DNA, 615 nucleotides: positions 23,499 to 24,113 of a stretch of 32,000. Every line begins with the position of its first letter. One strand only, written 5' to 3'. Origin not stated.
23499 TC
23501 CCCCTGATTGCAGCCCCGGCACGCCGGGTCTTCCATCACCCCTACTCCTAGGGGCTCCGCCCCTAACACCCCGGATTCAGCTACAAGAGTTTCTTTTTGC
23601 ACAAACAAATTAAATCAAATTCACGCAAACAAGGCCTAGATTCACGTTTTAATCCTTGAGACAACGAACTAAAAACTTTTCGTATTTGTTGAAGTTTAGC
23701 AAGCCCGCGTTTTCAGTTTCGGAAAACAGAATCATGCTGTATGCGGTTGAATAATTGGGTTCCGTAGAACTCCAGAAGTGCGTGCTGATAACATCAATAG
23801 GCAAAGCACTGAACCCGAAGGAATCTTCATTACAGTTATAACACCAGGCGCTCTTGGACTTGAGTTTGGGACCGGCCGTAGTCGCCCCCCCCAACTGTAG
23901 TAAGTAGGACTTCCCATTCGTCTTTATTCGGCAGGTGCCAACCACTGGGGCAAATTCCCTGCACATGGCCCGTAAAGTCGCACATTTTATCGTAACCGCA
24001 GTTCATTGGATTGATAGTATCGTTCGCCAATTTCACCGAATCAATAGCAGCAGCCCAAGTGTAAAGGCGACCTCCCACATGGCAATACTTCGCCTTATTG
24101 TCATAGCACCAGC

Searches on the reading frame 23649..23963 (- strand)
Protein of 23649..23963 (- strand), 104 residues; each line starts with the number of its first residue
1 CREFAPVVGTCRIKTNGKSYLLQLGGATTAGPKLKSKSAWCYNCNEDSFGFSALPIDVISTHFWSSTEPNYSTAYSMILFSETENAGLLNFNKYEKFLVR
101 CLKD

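Call 24: search_protein_families(library=pfam, proteins=[window:23649-23963:-], max_evalue=0.1)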
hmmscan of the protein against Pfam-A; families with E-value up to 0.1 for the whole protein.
window:23649-23963:- (104 aa): 1 family
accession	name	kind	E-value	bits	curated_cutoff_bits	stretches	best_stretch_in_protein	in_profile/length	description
PF09603.15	Fib_succ_major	-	0.071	13.8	33.9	0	61-103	148-187/187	Fibrobacter succinogenes major domain (Fib_succ_major)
